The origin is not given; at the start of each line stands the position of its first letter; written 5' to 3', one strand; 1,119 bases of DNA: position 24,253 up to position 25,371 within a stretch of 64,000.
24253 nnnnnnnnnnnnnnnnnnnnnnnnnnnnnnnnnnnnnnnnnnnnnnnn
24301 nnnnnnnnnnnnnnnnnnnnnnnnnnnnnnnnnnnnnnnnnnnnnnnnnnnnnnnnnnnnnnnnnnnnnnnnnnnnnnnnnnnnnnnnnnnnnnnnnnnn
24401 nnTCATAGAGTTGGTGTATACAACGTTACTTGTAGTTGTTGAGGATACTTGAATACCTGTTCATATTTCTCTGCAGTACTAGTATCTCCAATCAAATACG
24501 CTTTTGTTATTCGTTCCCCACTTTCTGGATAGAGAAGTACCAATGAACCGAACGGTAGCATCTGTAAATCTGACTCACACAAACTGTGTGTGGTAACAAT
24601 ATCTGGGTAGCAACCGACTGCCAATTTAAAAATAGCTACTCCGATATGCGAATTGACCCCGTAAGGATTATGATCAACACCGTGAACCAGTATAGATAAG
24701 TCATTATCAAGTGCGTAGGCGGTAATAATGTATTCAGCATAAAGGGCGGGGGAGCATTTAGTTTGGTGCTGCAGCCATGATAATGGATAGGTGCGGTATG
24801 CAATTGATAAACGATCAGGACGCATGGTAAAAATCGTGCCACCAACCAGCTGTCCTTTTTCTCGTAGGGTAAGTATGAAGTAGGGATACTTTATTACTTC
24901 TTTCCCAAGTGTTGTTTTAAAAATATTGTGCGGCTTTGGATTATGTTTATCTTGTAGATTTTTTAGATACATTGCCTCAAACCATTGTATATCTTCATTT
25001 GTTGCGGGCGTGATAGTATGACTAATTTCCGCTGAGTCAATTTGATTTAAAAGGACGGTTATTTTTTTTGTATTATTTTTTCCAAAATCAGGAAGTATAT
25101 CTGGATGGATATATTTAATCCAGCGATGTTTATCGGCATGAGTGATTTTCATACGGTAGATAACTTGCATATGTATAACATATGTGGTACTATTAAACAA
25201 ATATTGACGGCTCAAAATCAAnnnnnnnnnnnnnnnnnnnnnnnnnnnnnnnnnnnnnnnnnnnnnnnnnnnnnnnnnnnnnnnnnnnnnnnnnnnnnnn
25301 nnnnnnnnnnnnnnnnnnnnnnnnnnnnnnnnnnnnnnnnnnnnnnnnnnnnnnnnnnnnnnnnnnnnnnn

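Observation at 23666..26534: AT-rich accessory island: ATP-grasp ligase divergent from a tandem pair of paralogous unassigned proteins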

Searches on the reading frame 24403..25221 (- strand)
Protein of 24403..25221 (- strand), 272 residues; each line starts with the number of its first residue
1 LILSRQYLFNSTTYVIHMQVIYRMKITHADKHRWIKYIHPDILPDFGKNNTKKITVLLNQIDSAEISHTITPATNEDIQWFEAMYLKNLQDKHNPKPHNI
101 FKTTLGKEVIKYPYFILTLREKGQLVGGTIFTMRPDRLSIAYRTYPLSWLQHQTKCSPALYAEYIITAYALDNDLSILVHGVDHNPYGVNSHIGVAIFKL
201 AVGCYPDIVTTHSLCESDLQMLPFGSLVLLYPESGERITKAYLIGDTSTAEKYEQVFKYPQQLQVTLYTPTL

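Call 3: search_protein_families(library=pfam, proteins=[window:24403-25221:-], max_evalue=1)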
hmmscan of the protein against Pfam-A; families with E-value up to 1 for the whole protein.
window:24403-25221:- (272 aa): 0 families

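Call 4: search_protein_families(library=ncbifam, proteins=[window:24403-25221:-], max_evalue=1)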
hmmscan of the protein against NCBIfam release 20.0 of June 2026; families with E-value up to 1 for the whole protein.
window:24403-25221:- (272 aa): 0 families

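Call 7: find_homologous_proteins(query=window:24403-25152:-, max_evalue=0.001)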
Query window:24403-25152:- (249 aa): 24 proteins with E <= 0.001 among 306 candidates.
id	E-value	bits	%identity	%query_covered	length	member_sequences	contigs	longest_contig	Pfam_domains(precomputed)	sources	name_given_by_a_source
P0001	8.7e-168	574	100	100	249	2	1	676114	-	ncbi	ncbi:MAG: hypothetical protein ACK4SL_00925 [Candidatus Paceibacteria bacterium]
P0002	8.7e-106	371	64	100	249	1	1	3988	-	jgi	jgi:hypothetical protein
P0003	6.3e-103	361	63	100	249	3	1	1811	-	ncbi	-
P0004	3.4e-100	353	63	100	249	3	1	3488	-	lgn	-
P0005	5.2e-99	349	61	100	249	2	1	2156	-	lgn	-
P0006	6.1e-99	348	61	100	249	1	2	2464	-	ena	-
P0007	2.2e-98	347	62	100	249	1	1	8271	-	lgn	-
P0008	2.7e-98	346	61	100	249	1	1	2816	-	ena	-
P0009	2.2e-95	337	60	100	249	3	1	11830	-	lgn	-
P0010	4.1e-94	333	59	100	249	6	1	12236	-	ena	-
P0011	7.1e-93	329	59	100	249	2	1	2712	-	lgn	-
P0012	1.5e-92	328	57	100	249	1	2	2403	-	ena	-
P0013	1.5e-91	324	58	100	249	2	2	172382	-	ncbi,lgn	ncbi:MAG: hypothetical protein V4606_00940 [Patescibacteria group bacterium]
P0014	1.0e-90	321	57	100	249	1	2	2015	-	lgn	-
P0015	7.7e-85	302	53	100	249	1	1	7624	-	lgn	-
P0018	1.6e-61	226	46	95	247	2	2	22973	-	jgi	jgi:hypothetical protein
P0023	1.1e-46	177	38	97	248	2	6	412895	-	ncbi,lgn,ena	ncbi:MAG: hypothetical protein AAB618_02455 [Patescibacteria group bacterium]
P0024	2.7e-42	163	38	99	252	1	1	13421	-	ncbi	-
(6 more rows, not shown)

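Call 11: find_encoding_contigs(protein=P0013, flank=8000, max_places=2)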
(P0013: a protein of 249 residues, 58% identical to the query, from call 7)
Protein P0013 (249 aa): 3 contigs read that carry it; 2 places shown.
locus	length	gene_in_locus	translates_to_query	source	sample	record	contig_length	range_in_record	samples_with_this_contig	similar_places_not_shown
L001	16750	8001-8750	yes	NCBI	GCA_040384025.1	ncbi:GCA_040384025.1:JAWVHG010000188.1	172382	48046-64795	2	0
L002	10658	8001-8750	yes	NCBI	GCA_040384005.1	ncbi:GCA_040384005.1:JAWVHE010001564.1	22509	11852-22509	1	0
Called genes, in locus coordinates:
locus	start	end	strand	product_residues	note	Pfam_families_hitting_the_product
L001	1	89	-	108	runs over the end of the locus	-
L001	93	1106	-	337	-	PF02836:Glyco_hydro_2_C (faint), PF02449:Glyco_hydro_42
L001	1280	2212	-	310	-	-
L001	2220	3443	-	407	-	PF00232:Glyco_hydro_1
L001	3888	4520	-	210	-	PF04307:YdjM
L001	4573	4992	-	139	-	-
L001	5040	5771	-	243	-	PF13482:RNase_H_2, PF10108:DNA_pol_B_exo2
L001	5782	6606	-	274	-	-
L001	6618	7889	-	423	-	PF02655:ATP-grasp_3 (faint), PF02786:CPSase_L_D2 (faint), PF13535:ATP-grasp_4, PF18603:LAL_C2 (faint)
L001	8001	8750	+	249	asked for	-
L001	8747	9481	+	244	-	-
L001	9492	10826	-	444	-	PF08014:MATCAP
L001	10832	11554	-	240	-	PF13462:Thioredoxin_4, PF01323:DSBA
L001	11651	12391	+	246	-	PF02353:CMAS, PF13489:Methyltransf_23, PF13649:Methyltransf_25, PF13847:Methyltransf_31, PF08241:Methyltransf_11, PF08242:Methyltransf_12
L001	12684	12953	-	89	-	-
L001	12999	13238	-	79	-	PF09905:VF530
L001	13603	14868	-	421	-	PF00890:FAD_binding_2, PF01134:GIDA (weak), PF01266:DAO (weak), PF01494:FAD_binding_3 (weak), PF03486:HI0933_like, PF07992:Pyr_redox_2, PF12831:FAD_oxidored, PF22780:HI0933_like_1st, +3 more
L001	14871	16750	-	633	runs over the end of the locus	PF00933:Glyco_hydro_3, PF01915:Glyco_hydro_3_C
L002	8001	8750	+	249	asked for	-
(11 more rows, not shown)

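Call 12: find_encoding_contigs(protein=P0023, flank=8000, max_places=3)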
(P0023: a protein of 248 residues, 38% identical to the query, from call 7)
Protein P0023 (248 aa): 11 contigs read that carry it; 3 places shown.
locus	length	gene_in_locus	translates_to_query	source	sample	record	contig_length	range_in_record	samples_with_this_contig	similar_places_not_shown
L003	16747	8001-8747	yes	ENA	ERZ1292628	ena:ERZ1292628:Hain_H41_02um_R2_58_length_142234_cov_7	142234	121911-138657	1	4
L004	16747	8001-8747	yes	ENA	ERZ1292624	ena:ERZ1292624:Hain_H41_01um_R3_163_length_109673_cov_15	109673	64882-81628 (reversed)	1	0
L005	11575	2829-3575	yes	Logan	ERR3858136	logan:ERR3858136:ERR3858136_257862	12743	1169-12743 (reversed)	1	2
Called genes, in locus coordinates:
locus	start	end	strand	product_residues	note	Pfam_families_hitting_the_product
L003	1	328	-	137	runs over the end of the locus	-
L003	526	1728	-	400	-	PF00089:Trypsin, PF10459:Peptidase_S46 (faint), PF13365:Trypsin_2, PF13180:PDZ_2, PF17820:PDZ_6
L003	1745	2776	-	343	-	PF02449:Glyco_hydro_42 (weak)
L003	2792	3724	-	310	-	PF00892:EamA (weak)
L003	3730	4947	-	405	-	PF00232:Glyco_hydro_1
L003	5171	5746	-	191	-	PF03104:DNA_pol_B_exo1 (weak), PF13482:RNase_H_2, PF10108:DNA_pol_B_exo2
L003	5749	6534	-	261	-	-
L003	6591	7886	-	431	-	PF13535:ATP-grasp_4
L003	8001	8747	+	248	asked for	-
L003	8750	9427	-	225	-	PF13098:Thioredoxin_2 (faint), PF13462:Thioredoxin_4, PF01323:DSBA, PF13743:Thioredoxin_5 (faint)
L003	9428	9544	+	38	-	-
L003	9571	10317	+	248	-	PF02353:CMAS (weak), PF13489:Methyltransf_23, PF07021:MetW (faint), PF13847:Methyltransf_31, PF08241:Methyltransf_11, PF08242:Methyltransf_12, PF13649:Methyltransf_25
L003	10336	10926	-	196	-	-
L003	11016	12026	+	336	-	PF02618:YceG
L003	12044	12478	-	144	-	PF13462:Thioredoxin_4 (weak), PF01323:DSBA (weak)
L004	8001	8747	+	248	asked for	-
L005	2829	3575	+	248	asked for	-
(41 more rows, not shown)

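Call 16: find_encoding_contigs(protein=P0018, flank=8000, max_places=2)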
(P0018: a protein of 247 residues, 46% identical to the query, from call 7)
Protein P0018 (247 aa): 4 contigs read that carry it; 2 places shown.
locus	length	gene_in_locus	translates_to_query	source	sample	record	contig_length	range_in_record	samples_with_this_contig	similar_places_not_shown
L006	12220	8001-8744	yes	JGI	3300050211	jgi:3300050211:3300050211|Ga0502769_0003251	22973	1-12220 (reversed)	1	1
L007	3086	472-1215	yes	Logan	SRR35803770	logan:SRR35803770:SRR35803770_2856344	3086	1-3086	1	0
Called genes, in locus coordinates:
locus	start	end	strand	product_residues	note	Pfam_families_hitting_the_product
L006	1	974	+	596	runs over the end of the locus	PF03600:CitMHS, PF02080:TrkA_C (faint), PF00939:Na_sulph_symp, PF03600:CitMHS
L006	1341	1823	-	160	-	-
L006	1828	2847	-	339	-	PF02449:Glyco_hydro_42 (faint)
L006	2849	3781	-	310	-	-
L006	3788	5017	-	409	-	PF00232:Glyco_hydro_1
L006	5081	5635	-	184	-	-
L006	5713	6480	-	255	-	-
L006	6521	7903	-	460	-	PF02786:CPSase_L_D2 (faint), PF13535:ATP-grasp_4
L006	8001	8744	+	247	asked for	-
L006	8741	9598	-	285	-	PF07478:Dala_Dala_lig_C (weak), PF08443:RimK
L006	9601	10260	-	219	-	PF13462:Thioredoxin_4, PF01323:DSBA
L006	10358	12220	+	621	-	?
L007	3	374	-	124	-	?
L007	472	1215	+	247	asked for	-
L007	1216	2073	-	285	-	PF07478:Dala_Dala_lig_C (weak), PF08443:RimK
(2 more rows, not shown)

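Call 17: find_encoding_contigs(protein=P0024, flank=8000, max_places=2)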
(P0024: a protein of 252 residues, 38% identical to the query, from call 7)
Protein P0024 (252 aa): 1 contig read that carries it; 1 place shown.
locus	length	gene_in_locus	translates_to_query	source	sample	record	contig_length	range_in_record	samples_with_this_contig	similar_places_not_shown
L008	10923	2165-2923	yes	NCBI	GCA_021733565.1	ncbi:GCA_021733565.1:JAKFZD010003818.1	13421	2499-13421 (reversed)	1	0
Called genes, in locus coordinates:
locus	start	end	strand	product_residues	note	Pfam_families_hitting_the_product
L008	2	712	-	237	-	?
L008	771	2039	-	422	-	PF07478:Dala_Dala_lig_C (weak), PF13535:ATP-grasp_4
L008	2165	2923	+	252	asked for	-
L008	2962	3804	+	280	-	PF08443:RimK, PF02955:GSH-S_ATP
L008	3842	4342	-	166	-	PF13473:Cupredoxin_1, PF00127:Copper-bind (weak)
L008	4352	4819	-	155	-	PF07963:N_methyl (weak)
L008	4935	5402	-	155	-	PF07963:N_methyl (weak)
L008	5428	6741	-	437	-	PF11104:PilM_2, PF06723:MreB_Mbl (faint), PF14450:FtsA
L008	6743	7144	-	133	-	-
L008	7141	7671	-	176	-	-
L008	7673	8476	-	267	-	-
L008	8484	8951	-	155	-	PF07963:N_methyl (weak)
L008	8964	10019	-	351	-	PF00482:T2SSF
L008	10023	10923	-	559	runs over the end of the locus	PF05157:MshEN, PF00437:T2SSE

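Call 18: predict_structure(alignment_id=A1)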
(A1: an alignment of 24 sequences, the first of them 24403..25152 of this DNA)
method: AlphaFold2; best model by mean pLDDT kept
length: 249 residues; sequences in the alignment: 24
mean_pLDDT: 93.9   pTM: 0.88
mean pLDDT of the five models: 93.9, 93.6, 93.5, 93.2, 92.4
residues with pLDDT >= 90: 221; 70-90: 22; 50-70: 6; < 50: 0
segments of 3 or more residues with pLDDT < 50: none
pLDDT, mean of each block of 10 residues (from residue 1): 96 94 92 95 97 95 80 83 93 97 97 96 91 96 97 95 92 94 92 96 97 97 97 96 94
secondary structure, 60 per line:
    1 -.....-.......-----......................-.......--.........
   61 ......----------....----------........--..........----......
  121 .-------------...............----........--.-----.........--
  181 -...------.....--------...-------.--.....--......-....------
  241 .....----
elements in order: E2-6 E8-14 H20-41 E43-49 H52-66 H77-80 E91-98 E101-110 E115-121 H135-149 E154-161 H170-178 E182-184 E191-195 E204-206 E217-221 H224-229 H231-234 E241-245

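Call 20: fold_search(model_id=the predicted structure, library=pdb)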
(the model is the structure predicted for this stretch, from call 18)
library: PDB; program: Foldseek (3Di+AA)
matches with E <= 10: 1118; with E <= 0.001: 111
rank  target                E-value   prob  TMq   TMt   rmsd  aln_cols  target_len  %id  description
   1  1xe4                  7.0e-07  1.00  0.48  0.37   6.1       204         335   11  Crystal Structure of Weissella viridescens FemX (K36M) Mutant (released 2005-05-31)
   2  9wqx                  1.5e-06  1.00  0.52  0.46   5.4       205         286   13  aminoacyl-tRNA-dependent peptide synthase, Sbb17, complexed with streptothrisamine (released 2026-04-01)
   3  9wqy                  1.5e-06  1.00  0.52  0.46   5.1       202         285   12  aminoacyl-tRNA-dependent peptide synthase, Sba18, complexed with streptothrisamine (released 2026-04-01)
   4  9wqw                  2.7e-06  1.00  0.52  0.45   4.9       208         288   12  aminoacyl-tRNA-dependent peptide synthase, Sbb17 (released 2026-04-01)
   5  9j8q_A                3.0e-06  1.00  0.44  0.16   6.2       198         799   11  MprF from Pseudomonas aeruginosa in GDN micelle, C2 symmetry (released 2025-09-03)
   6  4ii9_A                3.2e-06  1.00  0.47  0.36   6.1       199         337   12  Crystal structure of Weissella viridescens FemXVv non-ribosomal amino acid transferase in complex with a peptidyl-RNA  (released 2013-07-03)
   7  1xf8                  3.2e-06  1.00  0.48  0.37   6.2       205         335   12  Crystal Structure of Weissella viridescens FemX (Y254F) Mutant (released 2005-05-31)
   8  8tzv_A                3.4e-06  1.00  0.44  0.33   5.1       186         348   13  Apo form of human ATE1 (released 2024-08-14)
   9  4v36_A                3.6e-06  1.00  0.38  0.31   5.5       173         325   13  The structure of L-PGS from Bacillus licheniformis (released 2015-08-19)
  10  7z6a_A                4.7e-06  1.00  0.46  0.36   6.1       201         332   11  CRYSTAL STRUCTURE OF WEISSELLA VIRIDESCENS FEMXVV NON-RIBOSOMAL AMINO ACID TRANSFERASE IN COMPLEX WITH A PEPTIDYL-XNA  (released 2022-10-26)
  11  4v36_B                4.9e-06  1.00  0.40  0.33   6.7       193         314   13  The structure of L-PGS from Bacillus licheniformis (released 2015-08-19)
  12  7z5y_A                5.6e-06  1.00  0.47  0.36   6.0       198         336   12  CRYSTAL STRUCTURE OF WEISSELLA VIRIDESCENS FEMXVV NON-RIBOSOMAL AMINO ACID TRANSFERASE IN COMPLEX WITH A PEPTIDYL-XNA  (released 2022-10-26)
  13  9j8s_A                5.9e-06  1.00  0.45  0.16   5.6       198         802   11  MprF from Pseudomonas aeruginosa in nanodisc, C2 symmetry (released 2025-09-03)
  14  1ne9                  6.7e-06  1.00  0.46  0.36   6.2       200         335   12  Crystal Structure of Weissella viridescens FemX at 1.7 Ang Resolution (released 2004-02-10)
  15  6lv0_A                8.0e-06  1.00  0.47  0.37   6.1       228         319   10  Crystal structure of the soluble domain of the multiple peptide resistance factor (MprF) from Rhizobium tropici (released 2021-02-03)
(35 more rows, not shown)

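Call 27: search_solved_structures(query=A1, max_evalue=10, show_alignments=3)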
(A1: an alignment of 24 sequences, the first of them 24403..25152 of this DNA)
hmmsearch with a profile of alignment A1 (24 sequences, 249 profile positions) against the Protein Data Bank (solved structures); distinct sequences matched with E-value up to 10: 0.

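Call 38: search_protein_representatives(alignment_id=A1)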
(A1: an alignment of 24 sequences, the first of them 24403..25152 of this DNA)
Query: 24 sequences, 249 profile positions. Proteins with E-value up to 0.001 (for the whole library): 345; up to 1e-10: 189; up to 1e-30: 107. The best 150 are listed.
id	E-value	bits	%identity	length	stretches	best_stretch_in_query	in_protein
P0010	7.9e-116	402.0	-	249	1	1-247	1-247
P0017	1.8e-104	364.9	-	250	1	1-247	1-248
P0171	1.5e-96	338.9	-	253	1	1-248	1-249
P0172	5.4e-88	310.9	-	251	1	1-247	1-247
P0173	9.1e-84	297.0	-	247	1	1-247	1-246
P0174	1.8e-82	292.8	-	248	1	1-247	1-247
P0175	4.3e-82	291.5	-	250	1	1-247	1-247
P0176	5.1e-82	291.3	-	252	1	1-247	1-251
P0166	1.4e-81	289.9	-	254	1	1-247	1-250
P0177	2.3e-81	289.2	-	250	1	1-247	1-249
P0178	2.4e-81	289.1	-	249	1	1-245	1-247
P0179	1.1e-80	286.9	-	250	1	1-247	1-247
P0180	3.8e-79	281.9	-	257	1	3-247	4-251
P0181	1.8e-78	279.7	-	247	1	1-247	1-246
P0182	1.5e-77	276.7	-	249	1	1-245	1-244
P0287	2.6e-22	95.7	-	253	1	3-246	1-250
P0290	4.8e-22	94.8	-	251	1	6-244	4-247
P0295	6.8e-21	91.1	-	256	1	6-238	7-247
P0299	1.3e-18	83.6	-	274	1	12-189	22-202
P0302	5.5e-18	81.6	-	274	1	3-228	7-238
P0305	1.9e-17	79.8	-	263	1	5-235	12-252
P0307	2.7e-16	76.0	-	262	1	5-197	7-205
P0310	9.4e-16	74.2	-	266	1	4-226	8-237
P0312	6.6e-15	71.5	-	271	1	6-205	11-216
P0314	1.1e-14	70.7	-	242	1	16-208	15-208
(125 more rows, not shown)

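Call 41: search_protein_families(library=pfam, alignment_id=A2, max_evalue=1)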
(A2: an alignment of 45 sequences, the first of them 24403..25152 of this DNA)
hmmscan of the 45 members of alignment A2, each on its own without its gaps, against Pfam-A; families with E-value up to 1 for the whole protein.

A. member 1, window:24403-25152:- (249 aa): 0 families

B. families by the number of members that match (of 45 scanned): 23 families
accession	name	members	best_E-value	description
PF13480.13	Acetyltransf_6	1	5.6e-05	Acetyltransferase (GNAT) domain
PF07395.17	Mig-14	1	0.0027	Mig-14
PF19995.5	iSTAND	1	0.003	inactive STAND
PF21756.2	DacZ_T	1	0.015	Probable sensor domain DacZ_T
PF08564.16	CDC37_C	1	0.035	Cdc37 C terminal domain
PF16661.11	Lactamase_B_6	1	0.046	Metallo-beta-lactamase superfamily domain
PF21578.3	117-like_vir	1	0.051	Virus, 117-like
PF10380.14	CRF1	1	0.055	Transcription factor CRF1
PF10977.13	DUF2797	1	0.059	Protein of unknown function (DUF2797)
PF05917.16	DUF874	1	0.066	Helicobacter pylori protein of unknown function (DUF874)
PF19189.6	Mtf2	1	0.067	Mtf2 family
PF24575.1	TPR_Slam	1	0.087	Surface lipoprotein assembly modifier, N-terminal TPR repeats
PF13276.12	HTH_21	1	0.11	HTH-like domain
PF25594.1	GldB_lipo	1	0.11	Gliding motility protein GldB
PF25639.1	DUF7943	1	0.13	Domain of unknown function (DUF7943)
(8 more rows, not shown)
